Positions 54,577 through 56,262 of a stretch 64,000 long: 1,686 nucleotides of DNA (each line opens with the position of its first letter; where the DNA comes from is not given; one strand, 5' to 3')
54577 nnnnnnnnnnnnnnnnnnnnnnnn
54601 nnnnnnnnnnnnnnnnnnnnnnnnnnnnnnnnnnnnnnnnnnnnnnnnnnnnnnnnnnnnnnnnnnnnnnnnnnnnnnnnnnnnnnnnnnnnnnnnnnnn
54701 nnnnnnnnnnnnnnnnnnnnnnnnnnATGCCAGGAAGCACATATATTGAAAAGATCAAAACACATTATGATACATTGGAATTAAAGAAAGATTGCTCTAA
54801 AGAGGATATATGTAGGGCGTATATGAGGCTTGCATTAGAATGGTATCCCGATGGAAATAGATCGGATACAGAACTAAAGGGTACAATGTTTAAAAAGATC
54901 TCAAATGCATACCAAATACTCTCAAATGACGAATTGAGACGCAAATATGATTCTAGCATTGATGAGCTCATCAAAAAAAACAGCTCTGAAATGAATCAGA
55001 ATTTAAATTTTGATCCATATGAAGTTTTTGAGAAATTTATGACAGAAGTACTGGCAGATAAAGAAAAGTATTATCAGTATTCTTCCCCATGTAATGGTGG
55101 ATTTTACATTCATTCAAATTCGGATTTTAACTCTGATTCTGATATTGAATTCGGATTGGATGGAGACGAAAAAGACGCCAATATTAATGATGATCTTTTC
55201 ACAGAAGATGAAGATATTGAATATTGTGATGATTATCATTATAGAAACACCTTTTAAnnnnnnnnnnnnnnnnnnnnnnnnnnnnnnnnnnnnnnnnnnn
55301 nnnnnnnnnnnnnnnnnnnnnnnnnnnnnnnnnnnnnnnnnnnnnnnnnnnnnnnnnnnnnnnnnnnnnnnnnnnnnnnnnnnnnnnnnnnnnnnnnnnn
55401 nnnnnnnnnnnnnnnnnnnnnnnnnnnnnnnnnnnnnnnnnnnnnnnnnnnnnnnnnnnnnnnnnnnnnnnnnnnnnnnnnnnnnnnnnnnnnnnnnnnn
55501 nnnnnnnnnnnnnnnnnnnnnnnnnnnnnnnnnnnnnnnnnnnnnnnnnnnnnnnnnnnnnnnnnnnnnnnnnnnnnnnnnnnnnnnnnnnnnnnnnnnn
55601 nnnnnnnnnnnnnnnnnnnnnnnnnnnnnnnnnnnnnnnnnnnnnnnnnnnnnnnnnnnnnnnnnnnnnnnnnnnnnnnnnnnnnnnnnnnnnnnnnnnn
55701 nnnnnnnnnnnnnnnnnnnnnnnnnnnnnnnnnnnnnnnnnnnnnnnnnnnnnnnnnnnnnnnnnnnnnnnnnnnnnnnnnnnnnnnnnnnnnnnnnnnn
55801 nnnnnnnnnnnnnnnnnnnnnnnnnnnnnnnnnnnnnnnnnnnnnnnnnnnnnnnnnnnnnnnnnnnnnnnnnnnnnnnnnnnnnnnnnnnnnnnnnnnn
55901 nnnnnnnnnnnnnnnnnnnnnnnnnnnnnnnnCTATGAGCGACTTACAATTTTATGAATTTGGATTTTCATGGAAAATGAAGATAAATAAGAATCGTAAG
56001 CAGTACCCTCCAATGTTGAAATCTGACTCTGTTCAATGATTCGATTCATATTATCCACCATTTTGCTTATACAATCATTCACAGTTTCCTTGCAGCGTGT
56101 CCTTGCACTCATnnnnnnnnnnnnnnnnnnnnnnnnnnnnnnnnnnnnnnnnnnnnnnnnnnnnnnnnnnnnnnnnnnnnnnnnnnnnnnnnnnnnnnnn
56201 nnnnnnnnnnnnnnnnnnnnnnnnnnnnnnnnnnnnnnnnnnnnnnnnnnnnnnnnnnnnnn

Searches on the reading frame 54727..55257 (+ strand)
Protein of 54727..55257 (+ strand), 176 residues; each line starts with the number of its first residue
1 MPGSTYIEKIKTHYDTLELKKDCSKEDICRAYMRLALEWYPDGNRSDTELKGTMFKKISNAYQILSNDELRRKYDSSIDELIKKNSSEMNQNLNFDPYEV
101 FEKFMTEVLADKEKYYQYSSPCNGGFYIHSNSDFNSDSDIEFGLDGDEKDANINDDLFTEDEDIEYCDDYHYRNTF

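Call 3: search_protein_families(library=pfam, proteins=[window:54727-55257:+], max_evalue=0.01)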
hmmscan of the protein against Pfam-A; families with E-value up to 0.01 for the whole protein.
window:54727-55257:+ (176 aa): 1 family
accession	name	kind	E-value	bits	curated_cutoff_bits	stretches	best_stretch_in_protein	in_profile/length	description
PF00226.36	DnaJ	-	3.3e-19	69.2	27.8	1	12-75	1-63/63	DnaJ domain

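Call 4: search_solved_structures(query=window:54727-55257:+, max_evalue=0.01, show_alignments=3)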
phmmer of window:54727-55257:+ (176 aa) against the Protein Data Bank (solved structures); distinct sequences matched with E-value up to 0.01: 52.
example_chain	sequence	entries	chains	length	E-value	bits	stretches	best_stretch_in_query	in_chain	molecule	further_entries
8e2o_A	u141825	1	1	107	1.5e-11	47.9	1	9-101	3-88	Isoform 2 of DnaJ homolog subfamily A member 1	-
2dmx_A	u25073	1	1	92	6.4e-11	45.8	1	10-76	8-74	DnaJ homolog subfamily B member 8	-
6rzy_A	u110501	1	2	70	1.3e-10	44.8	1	13-75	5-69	Heat shock protein 40, type II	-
2lgw_A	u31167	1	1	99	1.4e-10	44.7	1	12-76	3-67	DnaJ homolog subfamily B member 2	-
2m6y_A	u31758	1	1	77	2.6e-10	43.9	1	6-76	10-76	DnaJ homolog subfamily A member 1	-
2lo1_A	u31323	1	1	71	2.8e-10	43.8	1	9-77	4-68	DnaJ homolog subfamily A member 1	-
2ej7_A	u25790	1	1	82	5.3e-10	42.8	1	10-75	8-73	HCG3 gene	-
6u3r_A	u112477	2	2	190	6.5e-10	42.6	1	13-77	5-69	DnaJ homolog subfamily B member 6,DnaJ homolog subfamily B member 6 | DnaJ homolog subfamily B member 6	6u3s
2och_A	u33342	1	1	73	2.3e-09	40.8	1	10-77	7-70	Hypothetical protein dnj-12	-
2ctp_A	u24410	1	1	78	2.7e-09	40.5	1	13-76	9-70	DnaJ homolog subfamily B member 12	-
1bqz_A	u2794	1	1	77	3.5e-09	40.2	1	12-76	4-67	DNAJ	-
2cug_A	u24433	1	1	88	3.9e-09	40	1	14-76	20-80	mKIAA0962 protein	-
9dyv_A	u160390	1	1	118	6.9e-09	39.2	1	11-76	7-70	Chaperone protein DnaJ 2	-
1bq0_A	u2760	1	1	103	7e-09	39.2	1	12-76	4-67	DNAJ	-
5nro_B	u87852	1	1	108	7.3e-09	39.1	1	12-76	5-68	Chaperone protein DnaJ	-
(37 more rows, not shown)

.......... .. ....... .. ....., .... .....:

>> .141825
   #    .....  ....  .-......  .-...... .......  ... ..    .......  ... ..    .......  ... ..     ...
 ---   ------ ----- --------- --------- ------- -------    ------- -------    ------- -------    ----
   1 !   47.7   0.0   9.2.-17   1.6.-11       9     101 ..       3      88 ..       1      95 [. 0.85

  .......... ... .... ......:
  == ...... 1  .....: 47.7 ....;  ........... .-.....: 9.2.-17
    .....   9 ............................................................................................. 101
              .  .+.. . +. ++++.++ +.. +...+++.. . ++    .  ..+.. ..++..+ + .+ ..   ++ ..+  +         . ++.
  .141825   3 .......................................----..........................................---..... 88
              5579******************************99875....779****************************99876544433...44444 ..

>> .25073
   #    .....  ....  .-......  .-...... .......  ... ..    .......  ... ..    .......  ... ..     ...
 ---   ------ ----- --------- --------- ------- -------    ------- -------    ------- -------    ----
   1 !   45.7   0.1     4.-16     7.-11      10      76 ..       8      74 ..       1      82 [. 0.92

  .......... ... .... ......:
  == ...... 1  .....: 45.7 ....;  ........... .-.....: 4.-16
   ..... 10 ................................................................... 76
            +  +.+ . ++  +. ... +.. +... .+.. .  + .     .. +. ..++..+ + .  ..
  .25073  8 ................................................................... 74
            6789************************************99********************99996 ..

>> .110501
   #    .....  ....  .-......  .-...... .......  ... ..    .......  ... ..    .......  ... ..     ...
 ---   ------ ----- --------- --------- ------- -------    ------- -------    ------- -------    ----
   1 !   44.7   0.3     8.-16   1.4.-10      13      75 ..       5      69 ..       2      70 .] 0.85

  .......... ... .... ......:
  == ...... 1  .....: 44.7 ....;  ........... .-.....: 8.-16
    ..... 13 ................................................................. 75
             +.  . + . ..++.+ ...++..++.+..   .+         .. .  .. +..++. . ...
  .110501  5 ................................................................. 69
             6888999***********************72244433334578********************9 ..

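Call 5: find_homologous_proteins(query=window:54727-55257:+, max_evalue=0.001)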
Query window:54727-55257:+ (176 aa): 8 proteins with E <= 0.001 among 56 candidates.
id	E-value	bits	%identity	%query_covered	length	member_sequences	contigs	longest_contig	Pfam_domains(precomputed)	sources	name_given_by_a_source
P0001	1.5e-113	395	100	100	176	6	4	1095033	PF00226.37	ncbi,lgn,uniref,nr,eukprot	ncbi:DnaJ domain-containing protein [Cryptosporidium parvum]|uniref:J domain-containing protein n=2 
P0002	3.8e-83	296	78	100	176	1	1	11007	PF00226.37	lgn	-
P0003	8.9e-82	291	77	100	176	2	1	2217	PF00226.37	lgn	-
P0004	1.7e-81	290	76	100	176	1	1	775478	PF00226.37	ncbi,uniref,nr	ncbi:uncharacterized protein cubi_02119 [Cryptosporidium ubiquitum]|uniref:J domain-containing prote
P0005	9.3e-80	285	73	100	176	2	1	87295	PF00226.37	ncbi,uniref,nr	ncbi:DnaJ domain-containing protein [Cryptosporidium canis]|uniref:DnaJ domain-containing protein n=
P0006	3.7e-56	208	57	99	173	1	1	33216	PF00226.37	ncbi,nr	ncbi:putative 40 kDa heat shock protein [Cryptosporidium felis]|nr:putative 40 kDa heat shock protei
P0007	6.4e-8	51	43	40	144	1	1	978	PF00226.37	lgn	-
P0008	9.7e-5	40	39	43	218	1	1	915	PF00226.37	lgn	-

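Call 10: find_encoding_contigs(protein=P0002, flank=5000, max_places=3)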
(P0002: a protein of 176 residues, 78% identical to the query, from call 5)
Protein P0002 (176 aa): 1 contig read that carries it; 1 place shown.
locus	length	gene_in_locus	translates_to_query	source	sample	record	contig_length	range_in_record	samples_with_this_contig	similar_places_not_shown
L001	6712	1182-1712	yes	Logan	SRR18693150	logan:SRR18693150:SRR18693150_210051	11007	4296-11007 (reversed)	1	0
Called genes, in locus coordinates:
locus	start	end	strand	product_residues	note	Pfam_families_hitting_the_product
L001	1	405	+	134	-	?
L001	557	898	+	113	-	PF03656:Pam16 (weak), PF00226:DnaJ (weak)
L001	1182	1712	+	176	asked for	PF00226:DnaJ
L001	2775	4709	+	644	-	PF08271:Zn_Ribbon_TF, PF00382:TFIIB, PF07741:BRF1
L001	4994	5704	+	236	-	PF08718:GLTP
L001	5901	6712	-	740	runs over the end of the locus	PF01189:Methyltr_RsmB-F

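Call 11: find_encoding_contigs(protein=P0006, flank=5000, max_places=3)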
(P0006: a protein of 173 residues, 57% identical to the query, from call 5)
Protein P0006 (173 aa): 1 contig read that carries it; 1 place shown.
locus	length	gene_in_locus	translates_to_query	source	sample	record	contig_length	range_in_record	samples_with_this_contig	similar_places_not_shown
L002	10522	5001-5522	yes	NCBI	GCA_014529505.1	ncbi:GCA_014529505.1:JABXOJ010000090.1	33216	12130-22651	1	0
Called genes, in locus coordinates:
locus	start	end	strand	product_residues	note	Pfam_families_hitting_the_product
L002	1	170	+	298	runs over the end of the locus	PF09825:BPL_N (weak)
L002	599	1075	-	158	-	-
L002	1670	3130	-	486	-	-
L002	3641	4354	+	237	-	PF01025:GrpE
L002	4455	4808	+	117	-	PF03656:Pam16 (weak), PF00226:DnaJ (weak)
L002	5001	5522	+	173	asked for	PF00226:DnaJ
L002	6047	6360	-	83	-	-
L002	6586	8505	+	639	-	PF08271:Zn_Ribbon_TF, PF00382:TFIIB, PF07741:BRF1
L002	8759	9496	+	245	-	PF08718:GLTP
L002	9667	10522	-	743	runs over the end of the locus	PF01189:Methyltr_RsmB-F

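Call 18: search_protein_representatives(alignment_id=A2)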
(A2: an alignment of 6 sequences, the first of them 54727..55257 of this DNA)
Query: 6 sequences, 176 profile positions. Proteins with E-value up to 0.001 (for the whole library): 49969; up to 1e-10: 1392; up to 1e-30: 2. The best 150 are listed.
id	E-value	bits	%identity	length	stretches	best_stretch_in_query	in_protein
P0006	4.1e-88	310.3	-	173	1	1-175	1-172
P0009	1.6e-34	135.7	-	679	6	13-87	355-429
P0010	3.5e-29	118.4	-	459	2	10-99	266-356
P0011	9.1e-27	110.5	-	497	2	13-76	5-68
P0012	2.2e-19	86.4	-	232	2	11-87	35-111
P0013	3.1e-19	86.0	-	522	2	10-90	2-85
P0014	4.8e-19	85.3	-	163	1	13-92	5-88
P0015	8.2e-18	81.3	-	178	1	11-108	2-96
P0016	8.4e-18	81.3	-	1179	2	12-76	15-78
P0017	1.2e-17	80.7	-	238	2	8-76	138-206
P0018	1.3e-17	80.7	-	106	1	10-103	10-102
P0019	1.9e-17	80.1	-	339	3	8-77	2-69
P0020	7.3e-17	78.2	-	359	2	6-81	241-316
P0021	1.1e-16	77.7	-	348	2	10-83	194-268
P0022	1.1e-16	77.6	-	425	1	13-108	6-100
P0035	9.8e-16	74.6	-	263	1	11-138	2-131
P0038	1.2e-15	74.3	-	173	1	13-130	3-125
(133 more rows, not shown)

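Call 20: list_cluster_members(proteins=[P0001, P0003, P0002])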
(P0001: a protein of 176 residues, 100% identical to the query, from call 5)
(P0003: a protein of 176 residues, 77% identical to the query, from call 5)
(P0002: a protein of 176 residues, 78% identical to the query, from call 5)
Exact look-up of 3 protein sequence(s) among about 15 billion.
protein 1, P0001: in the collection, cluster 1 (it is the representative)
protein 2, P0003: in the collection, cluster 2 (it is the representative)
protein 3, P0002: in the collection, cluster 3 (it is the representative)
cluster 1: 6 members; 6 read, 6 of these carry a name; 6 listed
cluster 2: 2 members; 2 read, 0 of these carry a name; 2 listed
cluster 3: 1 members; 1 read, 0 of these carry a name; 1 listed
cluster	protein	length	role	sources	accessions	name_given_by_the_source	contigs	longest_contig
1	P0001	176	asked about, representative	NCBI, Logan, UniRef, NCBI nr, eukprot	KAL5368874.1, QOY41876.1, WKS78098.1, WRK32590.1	DnaJ domain-containing protein [Cryptosporidium parvum] | J domain-containing protein n=2 Tax=Cryptosporidium parvum TaxID=5807 ... | DnaJ domain containing protein [Cryptosporidium parvum]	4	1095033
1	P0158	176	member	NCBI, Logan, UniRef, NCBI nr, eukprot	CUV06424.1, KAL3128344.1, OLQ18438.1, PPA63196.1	unnamed protein product [Cryptosporidium hominis] | DnaJ domain containing protein n=1 Tax=Cryptosporidium hominis TaxID=237895 ... | protein with DNAJ domain, dnj1/sis1 family [Cryptosporidium hominis TU502]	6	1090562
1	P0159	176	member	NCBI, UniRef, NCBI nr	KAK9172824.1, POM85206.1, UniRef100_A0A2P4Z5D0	DnaJ domain protein [Cryptosporidium meleagridis] | DnaJ domain protein n=1 Tax=Cryptosporidium meleagridis TaxID=93969 RepID=A0A2P4Z5D0_9CRYT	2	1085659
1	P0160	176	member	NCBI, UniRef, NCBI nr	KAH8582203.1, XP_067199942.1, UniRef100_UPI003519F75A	protein with DNAJ domain [Cryptosporidium sp. chipmunk genotype I] | protein with DNAJ domain n=1 Tax=Cryptosporidium sp. chipmunk genotype I TaxID=1280935 ...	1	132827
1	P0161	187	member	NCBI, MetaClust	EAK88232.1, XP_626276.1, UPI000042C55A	DnaJ domain protein, partial [Cryptosporidium parvum Iowa II] | status=active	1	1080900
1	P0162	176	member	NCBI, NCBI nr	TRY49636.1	DnaJ domain containing protein [Cryptosporidium tyzzeri]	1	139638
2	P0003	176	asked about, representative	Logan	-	-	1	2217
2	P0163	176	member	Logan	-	-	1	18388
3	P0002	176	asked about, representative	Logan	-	-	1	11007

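Call 49: find_encoding_contigs(protein=P0004, flank=3000, max_places=1)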
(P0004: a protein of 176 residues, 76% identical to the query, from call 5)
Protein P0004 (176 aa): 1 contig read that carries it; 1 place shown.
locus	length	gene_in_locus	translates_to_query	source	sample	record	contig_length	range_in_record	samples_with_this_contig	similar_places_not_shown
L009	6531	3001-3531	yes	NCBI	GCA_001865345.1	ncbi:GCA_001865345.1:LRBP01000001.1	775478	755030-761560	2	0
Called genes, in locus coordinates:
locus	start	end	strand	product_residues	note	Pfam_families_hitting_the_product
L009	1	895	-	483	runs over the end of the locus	-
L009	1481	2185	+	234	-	PF01025:GrpE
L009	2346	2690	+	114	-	PF03656:Pam16 (weak), PF00226:DnaJ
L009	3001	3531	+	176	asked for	PF00226:DnaJ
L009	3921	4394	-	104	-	-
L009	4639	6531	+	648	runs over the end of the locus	PF08271:Zn_Ribbon_TF, PF00382:TFIIB, PF07741:BRF1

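Call 50: find_encoding_contigs(protein=P0005, flank=3000, max_places=1)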
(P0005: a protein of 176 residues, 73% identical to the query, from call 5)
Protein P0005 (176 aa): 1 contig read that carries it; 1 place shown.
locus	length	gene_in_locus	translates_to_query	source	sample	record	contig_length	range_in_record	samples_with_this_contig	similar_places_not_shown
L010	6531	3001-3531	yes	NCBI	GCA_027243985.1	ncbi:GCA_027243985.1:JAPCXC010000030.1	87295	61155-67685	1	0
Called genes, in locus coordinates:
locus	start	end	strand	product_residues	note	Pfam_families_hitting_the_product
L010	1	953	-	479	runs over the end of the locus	-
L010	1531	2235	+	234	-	PF01025:GrpE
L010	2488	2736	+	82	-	PF03656:Pam16 (weak), PF00226:DnaJ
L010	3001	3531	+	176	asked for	PF00226:DnaJ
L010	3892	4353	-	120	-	-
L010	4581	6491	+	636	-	PF08271:Zn_Ribbon_TF, PF00382:TFIIB, PF07741:BRF1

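Call 52: predict_structure(alignment_id=A4)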
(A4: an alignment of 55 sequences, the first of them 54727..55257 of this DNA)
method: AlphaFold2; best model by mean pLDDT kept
length: 176 residues; sequences in the alignment: 55
mean_pLDDT: 58.7   pTM: 0.41
mean pLDDT of the five models: 58.7, 58.6, 58.0, 58.0, 58.0
residues with pLDDT >= 90: 0; 70-90: 55; 50-70: 57; < 50: 64
segments of 3 or more residues with pLDDT < 50: 1-10, 89-94, 115-147, 149-152, 172-176
pLDDT, mean of each block of 10 residues (from residue 1): 42 72 76 76 62 73 78 76 57 54 65 49 38 42 42 49 52 46
secondary structure, 60 per line:
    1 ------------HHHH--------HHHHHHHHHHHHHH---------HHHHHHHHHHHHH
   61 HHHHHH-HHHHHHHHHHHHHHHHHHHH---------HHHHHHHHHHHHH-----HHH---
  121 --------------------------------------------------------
elements in order: H13-16 H25-38 H48-66 H68-87 H97-109

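Call 55: fold_search(model_id=the predicted structure, library=pdb)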
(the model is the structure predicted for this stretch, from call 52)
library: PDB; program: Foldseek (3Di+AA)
matches with E <= 10: 148; with E <= 0.001: 6
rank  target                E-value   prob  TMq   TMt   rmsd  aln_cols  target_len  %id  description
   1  6rzy_A                2.8e-04  1.00  0.35  0.86   1.1        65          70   42  Plasmodium falciparum PFA0660w Hsp40 co-chaperone J-domain (released 2019-10-02)
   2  2dmx_MODEL_1_A        4.4e-04  1.00  0.35  0.65   6.3        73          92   38  Solution structure of the J domain of DnaJ homolog subfamily B member 8 (released 2006-10-24)
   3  2ej7_MODEL_1_A        4.7e-04  1.00  0.38  0.77   2.3        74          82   35  Solution structure of the DnaJ domain of the human protein HCG3, a hypothetical protein tmp_locus_21 (released 2007-09-18)
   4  2lgw_MODEL_1_A        4.9e-04  1.00  0.32  0.72   2.5        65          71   37  Solution Structure of the J Domain of HSJ1a (released 2012-01-11)
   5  4wb7_A                8.1e-04  1.00  0.36  0.16  10.4        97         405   33  Crystal structure of a chimeric fusion of human DnaJ (Hsp40) and cAMP-dependent protein kinase A (catalytic alpha subu (released 2015-01-21)
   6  6u3r_MODEL_1_A        8.6e-04  1.00  0.36  0.34   8.2       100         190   32  Solution NMR structure of the DNAJB6b deltaST variant (Aligned on the J domain) (released 2019-10-09)
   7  2och                  1.0e-03  1.00  0.33  0.83   2.8        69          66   36  J-domain of dnj-12 from Caenorhabditis elegans (released 2007-01-23)
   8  2ctw_MODEL_1_A        1.0e-03  1.00  0.38  0.59  12.2       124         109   22  Solution structure of J-domain from mouse DnaJ subfamily C menber 5 (released 2005-11-24)
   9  2cug_MODEL_1_A        1.1e-03  1.00  0.34  0.64   1.7        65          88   42  Solution structure of the J domain of the pseudo DnaJ protein, mouse hypothetical mKIAA0962 (released 2005-11-26)
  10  2ctp_MODEL_1_A        1.2e-03  1.00  0.34  0.74   4.3        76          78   37  Solution structure of J-domain from human DnaJ subfamily B menber 12 (released 2005-11-24)
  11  4j7z_C                1.3e-03  1.00  0.34  0.57   1.9        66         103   41  Thermus thermophilus DNAJ J- and G/F-DOMAINS (released 2013-07-31)
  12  2m6y_MODEL_1_A        1.3e-03  1.00  0.34  0.73   2.9        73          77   37  The solution structure of the J-domain of human DnaJA1 (released 2013-06-26)
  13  8fe5_A                1.5e-03  1.00  0.34  0.16  10.3        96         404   32  Structure of J-PKAc chimera complexed with Aplithianine B (released 2023-10-18)
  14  2dn9_MODEL_1_A        1.6e-03  1.00  0.35  0.75   1.4        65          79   31  Solution structure of J-domain from the DnaJ homolog, human Tid1 protein (released 2006-10-25)
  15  2lo1_MODEL_1_A        1.6e-03  1.00  0.33  0.77   2.3        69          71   39  NMR structure of the protein BC008182, a DNAJ-like domain from Homo sapiens (released 2012-02-15)
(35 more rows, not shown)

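Call 66: search_protein_families(library=pfam, proteins=[P0038, P0035], max_evalue=0.1)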
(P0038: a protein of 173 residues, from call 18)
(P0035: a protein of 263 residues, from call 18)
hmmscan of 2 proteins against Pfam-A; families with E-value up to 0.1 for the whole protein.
P0038 (173 aa): 1 family
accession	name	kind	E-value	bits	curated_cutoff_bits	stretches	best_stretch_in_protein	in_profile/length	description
PF00226.36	DnaJ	-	6.1e-30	103.6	27.8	1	3-65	2-63/63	DnaJ domain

P0035 (263 aa): 1 family
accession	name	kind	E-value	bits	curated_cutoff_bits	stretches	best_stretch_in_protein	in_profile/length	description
PF00226.36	DnaJ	-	8.1e-25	87.2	27.8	1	3-66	1-63/63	DnaJ domain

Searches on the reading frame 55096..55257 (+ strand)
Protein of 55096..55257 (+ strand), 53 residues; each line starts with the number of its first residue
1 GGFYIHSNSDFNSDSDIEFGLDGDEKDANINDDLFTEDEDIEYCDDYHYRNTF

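Call 66: search_protein_families(library=pfam, proteins=[window:55096-55257:+], max_evalue=0.1)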
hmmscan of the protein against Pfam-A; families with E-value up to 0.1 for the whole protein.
window:55096-55257:+ (53 aa): 0 families

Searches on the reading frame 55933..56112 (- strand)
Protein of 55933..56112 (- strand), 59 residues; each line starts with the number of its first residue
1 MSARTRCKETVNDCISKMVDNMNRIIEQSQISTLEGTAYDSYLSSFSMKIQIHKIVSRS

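Call 66: search_protein_families(library=pfam, proteins=[window:55933-56112:-], max_evalue=0.1)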
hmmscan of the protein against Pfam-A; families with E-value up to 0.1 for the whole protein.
window:55933-56112:- (59 aa): 1 family
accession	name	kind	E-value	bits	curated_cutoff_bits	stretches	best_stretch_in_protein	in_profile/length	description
PF06179.17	Med22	-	0.016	15.9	26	1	10-57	2-50/105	Surfeit locus protein 5 subunit 22 of Mediator complex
